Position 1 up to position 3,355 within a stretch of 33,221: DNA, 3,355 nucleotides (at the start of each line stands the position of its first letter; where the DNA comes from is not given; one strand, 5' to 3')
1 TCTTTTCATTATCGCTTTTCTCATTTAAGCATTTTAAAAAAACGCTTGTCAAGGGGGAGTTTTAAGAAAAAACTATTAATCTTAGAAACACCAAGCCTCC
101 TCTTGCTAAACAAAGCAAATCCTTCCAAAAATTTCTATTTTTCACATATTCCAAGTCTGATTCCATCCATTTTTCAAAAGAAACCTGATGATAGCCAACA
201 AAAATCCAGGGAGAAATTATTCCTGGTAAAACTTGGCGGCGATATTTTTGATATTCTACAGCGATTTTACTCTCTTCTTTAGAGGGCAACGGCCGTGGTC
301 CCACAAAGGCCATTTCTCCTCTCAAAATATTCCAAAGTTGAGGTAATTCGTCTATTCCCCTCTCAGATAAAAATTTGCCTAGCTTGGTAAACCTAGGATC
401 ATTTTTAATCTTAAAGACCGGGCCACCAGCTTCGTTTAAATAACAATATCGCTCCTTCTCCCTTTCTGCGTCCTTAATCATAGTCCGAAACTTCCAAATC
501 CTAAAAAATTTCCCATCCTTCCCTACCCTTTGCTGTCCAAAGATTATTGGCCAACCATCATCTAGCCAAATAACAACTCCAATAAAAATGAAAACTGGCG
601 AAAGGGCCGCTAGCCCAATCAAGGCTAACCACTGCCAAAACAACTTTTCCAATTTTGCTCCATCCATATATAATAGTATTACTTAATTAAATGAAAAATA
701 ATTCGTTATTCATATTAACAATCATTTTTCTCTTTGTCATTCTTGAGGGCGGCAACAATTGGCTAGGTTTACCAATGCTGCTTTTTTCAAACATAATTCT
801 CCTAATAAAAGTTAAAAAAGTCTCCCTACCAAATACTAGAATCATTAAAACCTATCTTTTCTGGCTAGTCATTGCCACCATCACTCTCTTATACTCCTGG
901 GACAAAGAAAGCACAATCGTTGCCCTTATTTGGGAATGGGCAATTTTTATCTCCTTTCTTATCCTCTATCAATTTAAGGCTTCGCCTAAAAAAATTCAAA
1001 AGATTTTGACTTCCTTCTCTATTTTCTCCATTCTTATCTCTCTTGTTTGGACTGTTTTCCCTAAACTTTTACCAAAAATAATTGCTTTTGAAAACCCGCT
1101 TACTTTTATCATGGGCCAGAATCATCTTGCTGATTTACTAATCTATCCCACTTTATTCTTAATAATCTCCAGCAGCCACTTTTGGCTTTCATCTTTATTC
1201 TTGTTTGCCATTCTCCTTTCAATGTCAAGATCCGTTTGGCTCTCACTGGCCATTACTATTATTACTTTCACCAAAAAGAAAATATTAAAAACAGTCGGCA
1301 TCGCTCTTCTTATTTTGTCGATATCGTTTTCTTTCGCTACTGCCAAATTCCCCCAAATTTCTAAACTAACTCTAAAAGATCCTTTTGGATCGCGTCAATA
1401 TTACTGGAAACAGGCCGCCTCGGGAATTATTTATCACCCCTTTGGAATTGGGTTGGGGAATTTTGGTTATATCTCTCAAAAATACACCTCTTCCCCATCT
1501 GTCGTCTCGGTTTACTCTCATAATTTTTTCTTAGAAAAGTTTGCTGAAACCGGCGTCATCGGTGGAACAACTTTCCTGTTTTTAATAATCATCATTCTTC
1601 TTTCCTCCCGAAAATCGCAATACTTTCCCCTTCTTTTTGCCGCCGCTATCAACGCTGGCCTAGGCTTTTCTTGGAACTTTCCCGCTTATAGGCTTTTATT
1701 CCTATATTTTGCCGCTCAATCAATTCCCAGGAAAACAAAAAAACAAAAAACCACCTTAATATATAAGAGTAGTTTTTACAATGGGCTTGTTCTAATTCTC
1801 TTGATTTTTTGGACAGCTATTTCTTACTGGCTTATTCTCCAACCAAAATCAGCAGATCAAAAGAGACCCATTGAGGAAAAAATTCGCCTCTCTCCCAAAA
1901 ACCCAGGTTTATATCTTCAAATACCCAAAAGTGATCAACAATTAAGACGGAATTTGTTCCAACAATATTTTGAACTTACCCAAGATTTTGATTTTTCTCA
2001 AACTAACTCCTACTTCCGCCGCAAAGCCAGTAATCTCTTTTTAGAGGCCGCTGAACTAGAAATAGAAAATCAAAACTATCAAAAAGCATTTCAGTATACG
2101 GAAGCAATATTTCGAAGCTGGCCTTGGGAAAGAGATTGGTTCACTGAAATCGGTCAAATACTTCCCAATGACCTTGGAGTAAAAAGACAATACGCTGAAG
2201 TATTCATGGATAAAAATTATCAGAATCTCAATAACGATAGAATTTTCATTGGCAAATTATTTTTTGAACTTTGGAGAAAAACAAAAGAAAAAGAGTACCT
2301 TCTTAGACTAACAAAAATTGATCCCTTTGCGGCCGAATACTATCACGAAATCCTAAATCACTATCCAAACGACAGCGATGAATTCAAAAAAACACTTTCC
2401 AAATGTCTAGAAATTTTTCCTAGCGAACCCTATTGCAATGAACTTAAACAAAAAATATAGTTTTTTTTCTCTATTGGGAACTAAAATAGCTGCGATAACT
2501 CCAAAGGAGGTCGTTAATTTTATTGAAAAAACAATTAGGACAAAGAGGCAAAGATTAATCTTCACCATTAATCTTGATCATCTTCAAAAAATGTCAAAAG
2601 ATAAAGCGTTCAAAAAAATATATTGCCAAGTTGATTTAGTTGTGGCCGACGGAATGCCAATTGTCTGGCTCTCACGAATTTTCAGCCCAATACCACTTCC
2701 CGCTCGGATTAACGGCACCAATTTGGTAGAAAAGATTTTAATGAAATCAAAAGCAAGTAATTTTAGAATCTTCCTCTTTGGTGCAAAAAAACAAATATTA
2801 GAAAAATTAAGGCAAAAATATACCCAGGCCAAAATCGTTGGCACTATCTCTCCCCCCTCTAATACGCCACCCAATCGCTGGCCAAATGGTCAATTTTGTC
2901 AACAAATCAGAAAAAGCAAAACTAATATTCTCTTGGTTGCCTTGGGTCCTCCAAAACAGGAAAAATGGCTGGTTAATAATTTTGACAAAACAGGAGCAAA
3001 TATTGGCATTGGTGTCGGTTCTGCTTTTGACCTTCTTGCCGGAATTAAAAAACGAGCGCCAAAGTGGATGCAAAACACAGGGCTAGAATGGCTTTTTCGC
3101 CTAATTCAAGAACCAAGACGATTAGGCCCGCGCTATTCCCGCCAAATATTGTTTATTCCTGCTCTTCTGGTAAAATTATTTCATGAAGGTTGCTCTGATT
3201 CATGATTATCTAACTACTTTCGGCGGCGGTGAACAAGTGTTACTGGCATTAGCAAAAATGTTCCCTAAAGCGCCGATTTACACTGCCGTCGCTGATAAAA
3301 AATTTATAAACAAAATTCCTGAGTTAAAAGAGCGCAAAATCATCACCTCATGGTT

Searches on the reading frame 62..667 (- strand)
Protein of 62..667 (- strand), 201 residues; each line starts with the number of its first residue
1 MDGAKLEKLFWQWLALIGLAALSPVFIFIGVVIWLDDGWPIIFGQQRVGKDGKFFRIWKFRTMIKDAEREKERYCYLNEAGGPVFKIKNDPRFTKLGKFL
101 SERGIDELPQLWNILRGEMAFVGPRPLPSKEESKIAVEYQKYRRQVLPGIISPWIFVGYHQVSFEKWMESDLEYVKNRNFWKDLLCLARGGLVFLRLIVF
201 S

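Call 53: search_protein_families(library=pfam, proteins=[window:62-667:-], max_evalue=0.001)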
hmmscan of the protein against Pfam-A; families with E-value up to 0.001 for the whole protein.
window:62-667:- (201 aa): 1 family
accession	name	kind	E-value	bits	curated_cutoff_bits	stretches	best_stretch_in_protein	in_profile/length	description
PF02397.22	Bac_transf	-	1.3e-52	178.3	27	1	13-190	7-173/179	Bacterial sugar transferase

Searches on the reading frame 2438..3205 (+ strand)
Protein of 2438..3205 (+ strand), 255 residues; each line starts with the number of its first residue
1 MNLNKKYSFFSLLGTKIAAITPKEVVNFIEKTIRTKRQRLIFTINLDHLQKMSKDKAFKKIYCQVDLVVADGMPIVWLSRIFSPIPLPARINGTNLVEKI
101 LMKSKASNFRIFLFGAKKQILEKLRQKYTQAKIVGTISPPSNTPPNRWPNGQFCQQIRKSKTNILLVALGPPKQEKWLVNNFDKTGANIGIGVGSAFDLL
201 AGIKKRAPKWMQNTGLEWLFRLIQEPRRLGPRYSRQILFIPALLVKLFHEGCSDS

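Call 53: search_protein_families(library=pfam, proteins=[window:2438-3205:+], max_evalue=0.001)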
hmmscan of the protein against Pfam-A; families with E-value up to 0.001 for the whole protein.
window:2438-3205:+ (255 aa): 1 family
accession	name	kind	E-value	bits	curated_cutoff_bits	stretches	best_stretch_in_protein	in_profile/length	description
PF03808.19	Glyco_tran_WecG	-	3.1e-52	177.2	27.4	1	66-233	2-168/168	Glycosyl transferase WecG/TagA/CpsF family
